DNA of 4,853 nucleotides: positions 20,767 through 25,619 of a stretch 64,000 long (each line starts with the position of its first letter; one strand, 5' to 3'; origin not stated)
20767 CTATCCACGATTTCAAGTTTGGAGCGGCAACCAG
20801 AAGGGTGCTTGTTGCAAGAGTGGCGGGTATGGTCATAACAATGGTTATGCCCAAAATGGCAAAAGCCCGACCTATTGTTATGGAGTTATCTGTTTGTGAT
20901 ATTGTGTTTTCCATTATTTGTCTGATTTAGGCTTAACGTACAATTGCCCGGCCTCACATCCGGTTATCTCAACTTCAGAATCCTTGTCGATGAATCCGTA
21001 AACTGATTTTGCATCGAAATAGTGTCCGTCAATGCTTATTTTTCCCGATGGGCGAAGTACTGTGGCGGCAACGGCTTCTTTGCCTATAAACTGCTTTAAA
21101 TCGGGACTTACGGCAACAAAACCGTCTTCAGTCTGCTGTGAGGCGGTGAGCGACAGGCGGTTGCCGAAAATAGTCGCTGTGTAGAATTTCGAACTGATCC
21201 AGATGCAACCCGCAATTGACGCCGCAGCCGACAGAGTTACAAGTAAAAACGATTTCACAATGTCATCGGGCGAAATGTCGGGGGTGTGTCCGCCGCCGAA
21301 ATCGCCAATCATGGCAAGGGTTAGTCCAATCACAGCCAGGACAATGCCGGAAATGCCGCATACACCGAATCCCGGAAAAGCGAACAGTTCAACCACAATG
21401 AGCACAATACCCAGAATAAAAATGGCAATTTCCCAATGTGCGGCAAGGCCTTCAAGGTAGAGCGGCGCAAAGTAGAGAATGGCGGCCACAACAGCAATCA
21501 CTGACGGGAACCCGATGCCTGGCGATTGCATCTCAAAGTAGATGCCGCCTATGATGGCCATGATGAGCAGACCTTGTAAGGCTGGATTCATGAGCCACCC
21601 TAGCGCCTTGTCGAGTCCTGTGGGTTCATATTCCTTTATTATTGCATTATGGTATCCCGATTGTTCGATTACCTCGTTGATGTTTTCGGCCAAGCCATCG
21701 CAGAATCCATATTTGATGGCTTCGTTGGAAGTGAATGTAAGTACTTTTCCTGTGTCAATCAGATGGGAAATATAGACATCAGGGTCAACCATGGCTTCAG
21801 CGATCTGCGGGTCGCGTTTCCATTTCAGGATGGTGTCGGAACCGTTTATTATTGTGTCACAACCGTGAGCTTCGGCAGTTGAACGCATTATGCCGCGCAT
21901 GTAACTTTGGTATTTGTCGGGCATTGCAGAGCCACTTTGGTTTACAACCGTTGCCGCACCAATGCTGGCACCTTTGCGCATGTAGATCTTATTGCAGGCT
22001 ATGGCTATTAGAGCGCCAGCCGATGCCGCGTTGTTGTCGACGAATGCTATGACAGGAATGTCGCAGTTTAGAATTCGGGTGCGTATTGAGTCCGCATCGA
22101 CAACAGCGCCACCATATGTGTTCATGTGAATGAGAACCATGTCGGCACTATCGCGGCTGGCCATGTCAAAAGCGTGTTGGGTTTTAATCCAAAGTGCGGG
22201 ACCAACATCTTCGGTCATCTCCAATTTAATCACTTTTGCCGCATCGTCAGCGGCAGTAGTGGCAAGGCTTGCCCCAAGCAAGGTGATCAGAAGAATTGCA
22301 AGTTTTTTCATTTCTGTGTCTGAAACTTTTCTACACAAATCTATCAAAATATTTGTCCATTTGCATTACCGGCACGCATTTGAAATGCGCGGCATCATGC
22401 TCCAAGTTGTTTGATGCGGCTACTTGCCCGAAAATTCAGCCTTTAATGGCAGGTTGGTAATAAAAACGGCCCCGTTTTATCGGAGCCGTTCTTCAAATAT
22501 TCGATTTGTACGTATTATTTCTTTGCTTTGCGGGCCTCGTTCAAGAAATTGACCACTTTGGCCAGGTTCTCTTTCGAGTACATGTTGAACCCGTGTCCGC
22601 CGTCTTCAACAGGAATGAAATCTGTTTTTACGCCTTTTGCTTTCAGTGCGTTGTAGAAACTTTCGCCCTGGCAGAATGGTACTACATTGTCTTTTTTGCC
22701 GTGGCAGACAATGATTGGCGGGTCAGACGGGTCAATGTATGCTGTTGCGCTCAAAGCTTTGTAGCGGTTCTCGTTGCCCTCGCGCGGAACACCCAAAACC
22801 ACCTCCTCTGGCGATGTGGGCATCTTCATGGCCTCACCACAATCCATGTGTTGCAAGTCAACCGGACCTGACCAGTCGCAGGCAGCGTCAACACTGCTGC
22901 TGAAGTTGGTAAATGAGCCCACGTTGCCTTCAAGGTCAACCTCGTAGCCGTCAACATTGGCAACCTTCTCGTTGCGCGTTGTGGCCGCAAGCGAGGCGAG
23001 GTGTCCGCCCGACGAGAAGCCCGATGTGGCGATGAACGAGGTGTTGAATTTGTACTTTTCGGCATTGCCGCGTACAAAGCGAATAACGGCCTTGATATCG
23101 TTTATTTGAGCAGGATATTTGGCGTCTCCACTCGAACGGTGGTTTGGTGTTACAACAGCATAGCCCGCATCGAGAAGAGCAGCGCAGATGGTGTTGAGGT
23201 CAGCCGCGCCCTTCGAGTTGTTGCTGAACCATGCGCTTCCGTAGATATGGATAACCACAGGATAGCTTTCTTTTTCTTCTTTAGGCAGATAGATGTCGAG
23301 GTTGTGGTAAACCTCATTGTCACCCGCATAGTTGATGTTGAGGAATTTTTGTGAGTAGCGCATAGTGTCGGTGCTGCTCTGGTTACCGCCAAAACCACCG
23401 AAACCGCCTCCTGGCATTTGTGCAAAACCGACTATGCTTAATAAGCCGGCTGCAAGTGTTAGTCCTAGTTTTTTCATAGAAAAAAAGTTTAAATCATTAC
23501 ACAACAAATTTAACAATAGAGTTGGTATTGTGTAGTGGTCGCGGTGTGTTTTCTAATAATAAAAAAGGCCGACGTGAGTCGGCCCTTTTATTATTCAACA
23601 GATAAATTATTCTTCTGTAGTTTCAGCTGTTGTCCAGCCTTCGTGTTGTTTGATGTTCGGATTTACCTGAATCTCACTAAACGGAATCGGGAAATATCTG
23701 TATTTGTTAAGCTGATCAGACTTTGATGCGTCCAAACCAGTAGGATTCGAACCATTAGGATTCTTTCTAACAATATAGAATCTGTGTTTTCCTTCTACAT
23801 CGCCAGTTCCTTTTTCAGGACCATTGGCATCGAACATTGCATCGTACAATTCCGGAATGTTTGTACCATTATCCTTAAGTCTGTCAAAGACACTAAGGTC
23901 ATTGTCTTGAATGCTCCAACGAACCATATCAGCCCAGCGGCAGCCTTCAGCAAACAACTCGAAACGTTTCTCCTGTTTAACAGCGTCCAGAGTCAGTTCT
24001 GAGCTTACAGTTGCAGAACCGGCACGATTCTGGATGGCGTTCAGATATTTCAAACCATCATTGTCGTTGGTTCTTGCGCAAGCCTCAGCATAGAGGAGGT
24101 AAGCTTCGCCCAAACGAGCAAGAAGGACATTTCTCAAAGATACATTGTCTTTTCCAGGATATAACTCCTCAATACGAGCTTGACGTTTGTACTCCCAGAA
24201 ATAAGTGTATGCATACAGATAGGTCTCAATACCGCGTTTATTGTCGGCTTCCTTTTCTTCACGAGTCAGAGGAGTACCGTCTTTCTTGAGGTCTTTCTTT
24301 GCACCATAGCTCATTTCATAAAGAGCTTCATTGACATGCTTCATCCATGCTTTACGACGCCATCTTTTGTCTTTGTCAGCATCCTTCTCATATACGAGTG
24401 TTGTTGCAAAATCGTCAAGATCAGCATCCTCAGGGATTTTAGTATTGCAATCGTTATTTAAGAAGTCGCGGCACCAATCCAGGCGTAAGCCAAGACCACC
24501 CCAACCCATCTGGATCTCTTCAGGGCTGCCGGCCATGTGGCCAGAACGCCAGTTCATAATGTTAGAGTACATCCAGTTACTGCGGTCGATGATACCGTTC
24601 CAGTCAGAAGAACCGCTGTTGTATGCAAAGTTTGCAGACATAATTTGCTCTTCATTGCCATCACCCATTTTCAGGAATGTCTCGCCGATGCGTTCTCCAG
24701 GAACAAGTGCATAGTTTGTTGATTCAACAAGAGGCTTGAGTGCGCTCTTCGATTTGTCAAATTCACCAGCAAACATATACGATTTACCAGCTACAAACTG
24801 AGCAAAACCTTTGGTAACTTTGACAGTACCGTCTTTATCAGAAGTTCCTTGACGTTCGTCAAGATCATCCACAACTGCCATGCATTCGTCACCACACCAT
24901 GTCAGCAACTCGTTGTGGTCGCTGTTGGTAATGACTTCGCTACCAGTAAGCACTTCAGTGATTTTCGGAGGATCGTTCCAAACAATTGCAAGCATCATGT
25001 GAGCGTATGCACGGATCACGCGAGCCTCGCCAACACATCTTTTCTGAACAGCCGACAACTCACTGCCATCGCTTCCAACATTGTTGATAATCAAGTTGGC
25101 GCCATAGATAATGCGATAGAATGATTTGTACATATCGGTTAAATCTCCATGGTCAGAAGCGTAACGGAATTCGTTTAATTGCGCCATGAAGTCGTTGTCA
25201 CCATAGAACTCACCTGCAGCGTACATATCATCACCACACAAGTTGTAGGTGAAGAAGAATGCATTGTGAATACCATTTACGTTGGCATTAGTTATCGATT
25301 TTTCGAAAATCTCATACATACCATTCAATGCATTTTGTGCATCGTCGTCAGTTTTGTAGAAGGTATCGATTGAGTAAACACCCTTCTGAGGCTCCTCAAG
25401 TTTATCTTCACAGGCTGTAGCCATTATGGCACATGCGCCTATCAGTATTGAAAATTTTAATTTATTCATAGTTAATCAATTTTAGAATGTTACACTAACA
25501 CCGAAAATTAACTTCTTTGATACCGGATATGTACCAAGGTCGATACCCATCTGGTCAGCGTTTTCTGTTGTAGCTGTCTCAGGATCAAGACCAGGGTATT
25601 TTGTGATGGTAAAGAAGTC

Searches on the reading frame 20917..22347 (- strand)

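Call 10: search_protein_families(library=pfam, proteins=[window:20917-22347:-], max_evalue=0.001)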
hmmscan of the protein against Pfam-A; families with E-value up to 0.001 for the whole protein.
window:20917-22347:- (477 aa): 6 families
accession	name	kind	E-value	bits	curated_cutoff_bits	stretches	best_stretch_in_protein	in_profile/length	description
PF25145.1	NfeD1b_N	-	1.1e-41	142.9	40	1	40-239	3-188/189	NfeD1b, N-terminal domain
PF24961.1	NfeD_membrane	-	1.9e-24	86.4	26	1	257-380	2-113/119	NfeD integral membrane domain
PF01957.25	NfeD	-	3.9e-10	40.2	29.1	1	419-473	3-57/57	NfeD-like C-terminal, partner-binding domain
PF01343.23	Peptidase_S49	-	3.9e-05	24.1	24.9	1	96-136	6-46/154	Peptidase family S49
PF00378.25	ECH_1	-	0.00021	21.1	27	1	86-132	78-124/251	Enoyl-CoA hydratase/isomerase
PF00574.28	CLP_protease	-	0.00066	20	20.2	0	64-120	42-98/182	Clp protease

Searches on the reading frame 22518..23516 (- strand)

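Call 10: search_protein_families(library=pfam, proteins=[window:22518-23516:-], max_evalue=0.001)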
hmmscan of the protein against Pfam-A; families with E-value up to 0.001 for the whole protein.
window:22518-23516:- (333 aa): 9 families
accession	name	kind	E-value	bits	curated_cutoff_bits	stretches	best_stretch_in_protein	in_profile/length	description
PF20434.5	BD-FAE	-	4.9e-73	245.6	26.8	1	73-291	1-215/215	BD-FAE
PF00326.27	Peptidase_S9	-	8.2e-16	58.6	22.6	1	217-328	97-209/213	Prolyl oligopeptidase family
PF07859.19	Abhydrolase_3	-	9.7e-13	48.8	25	1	88-311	1-209/210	alpha/beta hydrolase fold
PF02129.25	Peptidase_S15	-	5.6e-10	39.8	23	1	73-185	7-120/262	X-Pro dipeptidyl-peptidase (S15 family)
PF01738.24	DLH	-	5.3e-09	36.4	21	1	260-316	138-194/217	Dienelactone hydrolase family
PF03583.20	LIP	-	3.5e-07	30.3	23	0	109-203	17-114/286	Secretory lipase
PF02230.22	Abhydrolase_2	-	1.4e-06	28.8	23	1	265-326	156-214/217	Phospholipase/Carboxylesterase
PF12697.13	Abhydrolase_6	-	4.5e-05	24.7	26.3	1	93-313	6-208/217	Alpha/beta hydrolase family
PF12146.15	Hydrolase_4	-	0.00023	21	27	0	267-299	193-225/239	Serine aminopeptidase, S33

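Call 83: search_protein_families(library=ncbifam, proteins=[window:22518-23516:-], max_evalue=0.001)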
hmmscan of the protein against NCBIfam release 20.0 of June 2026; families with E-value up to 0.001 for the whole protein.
window:22518-23516:- (333 aa): 17 families
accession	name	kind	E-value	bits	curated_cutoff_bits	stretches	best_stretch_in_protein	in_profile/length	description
NF052354.1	EstLipQMycob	equivalog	2.4e-33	115.4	700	1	47-312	126-378/418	esterase LipQ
NF058653.1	LipP1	equivalog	9.5e-15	54.2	350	1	73-183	60-167/300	LipP1 family hormone-sensitive lipase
NF042968.1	AcxylEst_AxeA1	equivalog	8.3e-11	40.9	700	1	57-180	24-140/459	acetylxylan esterase AxeA1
NF052620.1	AryltfaseLP1002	equivalog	2.1e-10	40.4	300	1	78-180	25-126/265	lp_1002 family arylesterase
NF050057.1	e_dPHAmcl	equivalog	4.5e-10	39.3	270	1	262-318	188-244/252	extracellular medium-chain-length polyhydroxyalkanoate depolymerase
NF041556.1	tannase_B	equivalog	5e-10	39.2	300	1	99-185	87-180/463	subtype B tannase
NF041902.1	pecacetest_PaeX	equivalog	7.2e-09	35.1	550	1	118-185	113-176/318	pectin acetylesterase PaeX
NF007547.0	PRK10162.1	equivalog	1.8e-08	33.7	389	1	75-179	76-176/321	acetyl esterase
NF033149.0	CHL_hydrolase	equivalog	2.3e-08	33.3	500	1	75-179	65-167/310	chloramphenicol hydrolase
NF047920.1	lactonase_UilS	equivalog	2e-07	31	400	0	76-186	16-123/285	UilS family quorum-quenching N-acyl-homoserine lactonase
NF050058.1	e_dPHAscl_type1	hypoth_equivalog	8e-07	28.8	150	0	66-184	3-128/276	extracellular catalytic domain type 1 short-chain-length polyhydroxyalkanoate depolymerase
NF058665.1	HaHSL_fam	equivalog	2e-05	24.1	320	1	59-179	39-146/260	hormone-sensitive lipase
NF058650.1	GCSAG_HSLs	subfamily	7.9e-05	22.3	410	1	82-210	82-196/314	GCSAG motif subfamily hormone-sensitive lipase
NF053518.1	DipepPtdsDpp5Prph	equivalog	0.00012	20.8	900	1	254-308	577-631/655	dipeptidyl-peptidase Dpp5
NF041555.1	tannase_A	equivalog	0.00016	20.5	550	1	131-184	172-225/619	subtype A tannase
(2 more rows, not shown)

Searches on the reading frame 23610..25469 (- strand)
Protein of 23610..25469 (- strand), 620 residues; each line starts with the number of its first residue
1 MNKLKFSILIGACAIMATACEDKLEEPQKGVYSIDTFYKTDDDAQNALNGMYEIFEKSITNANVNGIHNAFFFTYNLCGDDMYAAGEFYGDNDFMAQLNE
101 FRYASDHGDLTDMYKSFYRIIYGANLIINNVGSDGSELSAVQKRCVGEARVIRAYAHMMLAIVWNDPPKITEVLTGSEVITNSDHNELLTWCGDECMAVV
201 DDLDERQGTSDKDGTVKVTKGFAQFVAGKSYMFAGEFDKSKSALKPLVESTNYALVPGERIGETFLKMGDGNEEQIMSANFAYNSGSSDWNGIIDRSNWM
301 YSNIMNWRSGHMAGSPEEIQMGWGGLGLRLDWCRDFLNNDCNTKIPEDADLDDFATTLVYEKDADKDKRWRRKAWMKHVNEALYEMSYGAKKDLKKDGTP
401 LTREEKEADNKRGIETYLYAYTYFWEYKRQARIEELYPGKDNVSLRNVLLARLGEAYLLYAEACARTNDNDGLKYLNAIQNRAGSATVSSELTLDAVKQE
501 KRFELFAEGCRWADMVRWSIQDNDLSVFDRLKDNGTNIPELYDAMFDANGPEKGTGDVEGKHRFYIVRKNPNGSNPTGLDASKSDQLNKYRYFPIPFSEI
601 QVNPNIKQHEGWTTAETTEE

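Call 10: search_protein_families(library=pfam, proteins=[window:23610-25469:-], max_evalue=0.001)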
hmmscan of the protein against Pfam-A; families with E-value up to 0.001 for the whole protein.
window:23610-25469:- (620 aa): 2 families
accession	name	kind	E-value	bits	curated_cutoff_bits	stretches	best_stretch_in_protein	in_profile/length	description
PF07980.17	SusD_RagB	-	1.3e-32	114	23.1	1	274-612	2-297/297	SusD family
PF14322.12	SusD-like_3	-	6.3e-08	33.5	27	1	67-173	33-136/191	Starch-binding associating with outer membrane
